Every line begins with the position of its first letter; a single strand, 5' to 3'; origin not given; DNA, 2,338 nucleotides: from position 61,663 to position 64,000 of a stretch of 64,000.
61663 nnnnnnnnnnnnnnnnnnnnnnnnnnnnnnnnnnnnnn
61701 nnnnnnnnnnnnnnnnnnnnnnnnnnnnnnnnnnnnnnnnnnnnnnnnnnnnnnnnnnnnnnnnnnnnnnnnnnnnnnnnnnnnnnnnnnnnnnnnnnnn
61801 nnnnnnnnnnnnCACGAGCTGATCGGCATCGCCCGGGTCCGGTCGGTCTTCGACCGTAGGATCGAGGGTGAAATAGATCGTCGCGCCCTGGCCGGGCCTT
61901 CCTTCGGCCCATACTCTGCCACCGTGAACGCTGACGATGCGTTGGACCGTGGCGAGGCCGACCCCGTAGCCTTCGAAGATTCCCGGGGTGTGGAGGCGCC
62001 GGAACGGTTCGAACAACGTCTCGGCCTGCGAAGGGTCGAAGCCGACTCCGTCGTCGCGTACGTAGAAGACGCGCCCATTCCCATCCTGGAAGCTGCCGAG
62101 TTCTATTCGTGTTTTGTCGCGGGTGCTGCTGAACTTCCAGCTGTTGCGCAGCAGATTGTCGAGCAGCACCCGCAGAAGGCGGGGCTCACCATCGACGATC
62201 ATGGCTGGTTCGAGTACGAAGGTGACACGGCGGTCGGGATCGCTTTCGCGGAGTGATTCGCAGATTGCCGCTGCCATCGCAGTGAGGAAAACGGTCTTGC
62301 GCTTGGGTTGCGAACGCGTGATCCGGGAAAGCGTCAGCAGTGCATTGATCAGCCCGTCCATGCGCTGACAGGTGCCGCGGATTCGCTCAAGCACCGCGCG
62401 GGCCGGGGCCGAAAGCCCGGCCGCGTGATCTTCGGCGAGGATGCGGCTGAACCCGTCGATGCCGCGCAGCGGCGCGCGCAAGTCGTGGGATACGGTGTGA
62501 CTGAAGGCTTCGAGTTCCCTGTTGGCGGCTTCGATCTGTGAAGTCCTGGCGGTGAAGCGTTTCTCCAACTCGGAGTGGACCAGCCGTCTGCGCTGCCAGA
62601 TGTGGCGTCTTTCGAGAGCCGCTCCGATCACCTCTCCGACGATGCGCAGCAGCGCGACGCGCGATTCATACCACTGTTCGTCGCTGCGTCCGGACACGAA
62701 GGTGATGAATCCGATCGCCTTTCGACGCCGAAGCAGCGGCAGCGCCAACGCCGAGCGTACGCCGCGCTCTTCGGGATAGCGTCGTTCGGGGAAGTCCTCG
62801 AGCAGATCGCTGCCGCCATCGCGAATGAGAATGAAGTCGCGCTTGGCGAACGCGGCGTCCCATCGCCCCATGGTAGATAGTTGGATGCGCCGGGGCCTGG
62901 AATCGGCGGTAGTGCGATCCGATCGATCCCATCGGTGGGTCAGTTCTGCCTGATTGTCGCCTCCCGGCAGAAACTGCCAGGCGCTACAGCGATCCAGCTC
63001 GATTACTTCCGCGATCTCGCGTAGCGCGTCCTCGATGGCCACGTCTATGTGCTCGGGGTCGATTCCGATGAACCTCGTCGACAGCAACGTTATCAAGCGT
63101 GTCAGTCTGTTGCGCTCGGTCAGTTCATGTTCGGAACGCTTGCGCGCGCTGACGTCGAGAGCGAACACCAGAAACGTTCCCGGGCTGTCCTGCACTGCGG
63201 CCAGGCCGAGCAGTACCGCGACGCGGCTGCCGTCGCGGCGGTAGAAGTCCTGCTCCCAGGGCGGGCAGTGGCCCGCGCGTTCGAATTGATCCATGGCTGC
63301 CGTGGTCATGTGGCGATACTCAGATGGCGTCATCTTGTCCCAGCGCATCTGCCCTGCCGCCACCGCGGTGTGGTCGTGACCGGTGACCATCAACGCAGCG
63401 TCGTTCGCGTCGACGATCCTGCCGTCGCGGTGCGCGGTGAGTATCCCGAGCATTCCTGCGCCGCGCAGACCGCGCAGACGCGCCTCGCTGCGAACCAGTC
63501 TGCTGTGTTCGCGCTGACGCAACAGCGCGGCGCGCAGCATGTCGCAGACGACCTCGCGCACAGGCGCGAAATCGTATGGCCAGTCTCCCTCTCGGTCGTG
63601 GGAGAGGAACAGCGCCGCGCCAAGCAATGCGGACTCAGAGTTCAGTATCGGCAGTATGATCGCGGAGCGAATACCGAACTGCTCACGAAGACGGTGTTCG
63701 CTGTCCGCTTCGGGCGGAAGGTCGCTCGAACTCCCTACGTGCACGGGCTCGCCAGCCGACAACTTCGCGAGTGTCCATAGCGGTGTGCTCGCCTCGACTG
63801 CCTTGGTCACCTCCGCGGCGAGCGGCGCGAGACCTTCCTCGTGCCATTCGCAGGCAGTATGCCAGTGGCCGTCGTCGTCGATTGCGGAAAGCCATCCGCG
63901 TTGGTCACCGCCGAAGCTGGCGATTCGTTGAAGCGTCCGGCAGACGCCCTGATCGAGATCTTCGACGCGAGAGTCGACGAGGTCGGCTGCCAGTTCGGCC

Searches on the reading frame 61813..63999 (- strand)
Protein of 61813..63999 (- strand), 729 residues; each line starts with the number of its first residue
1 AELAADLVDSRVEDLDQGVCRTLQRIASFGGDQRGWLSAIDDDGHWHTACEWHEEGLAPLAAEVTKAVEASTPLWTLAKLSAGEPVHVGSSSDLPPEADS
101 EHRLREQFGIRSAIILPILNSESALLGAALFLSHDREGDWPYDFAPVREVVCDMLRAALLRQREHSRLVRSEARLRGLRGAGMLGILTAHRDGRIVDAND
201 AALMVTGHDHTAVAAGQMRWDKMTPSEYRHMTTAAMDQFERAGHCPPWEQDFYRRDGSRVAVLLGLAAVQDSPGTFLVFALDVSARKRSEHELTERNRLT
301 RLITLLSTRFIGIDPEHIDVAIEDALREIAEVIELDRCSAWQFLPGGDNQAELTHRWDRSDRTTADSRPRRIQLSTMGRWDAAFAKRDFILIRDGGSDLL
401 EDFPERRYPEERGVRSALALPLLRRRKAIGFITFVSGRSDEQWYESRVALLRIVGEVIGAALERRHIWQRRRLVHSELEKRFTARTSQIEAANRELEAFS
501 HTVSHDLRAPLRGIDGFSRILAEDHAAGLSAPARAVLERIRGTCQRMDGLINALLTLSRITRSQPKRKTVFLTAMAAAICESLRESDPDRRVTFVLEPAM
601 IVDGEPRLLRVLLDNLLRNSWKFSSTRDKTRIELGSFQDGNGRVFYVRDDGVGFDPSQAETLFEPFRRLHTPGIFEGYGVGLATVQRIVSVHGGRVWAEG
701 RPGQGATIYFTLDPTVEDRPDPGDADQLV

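Call 24: search_protein_families(library=pfam, proteins=[window:61813-63999:-], max_evalue=0.01)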
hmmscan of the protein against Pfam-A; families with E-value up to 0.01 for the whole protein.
window:61813-63999:- (729 aa): 8 families
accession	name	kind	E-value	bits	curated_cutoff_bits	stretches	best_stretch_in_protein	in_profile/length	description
PF02518.31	HATPase_c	-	4.6e-21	75.8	26.4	1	605-714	2-109/111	Histidine kinase-, DNA gyrase B-, and HSP90-like ATPase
PF01590.32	GAF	-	9.6e-20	71.9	22.4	2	319-462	3-133/133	GAF domain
PF13185.12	GAF_2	-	2.3e-14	54.2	28.6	2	320-463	6-136/136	GAF domain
PF00512.31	HisKA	-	1e-12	48.4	26.9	1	497-561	3-64/66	His Kinase A (phospho-acceptor) domain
PF13492.12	GAF_3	-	1.1e-07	32.8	27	1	318-464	2-129/129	GAF domain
PF13426.13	PAS_9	-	2.3e-05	25.1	27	1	185-280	3-98/103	PAS domain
PF08448.16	PAS_4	-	0.0045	17.6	23.1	0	186-288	8-110/110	PAS fold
PF03472.21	Autoind_bind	-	0.0065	16.4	23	0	408-449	93-136/149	Autoinducer binding domain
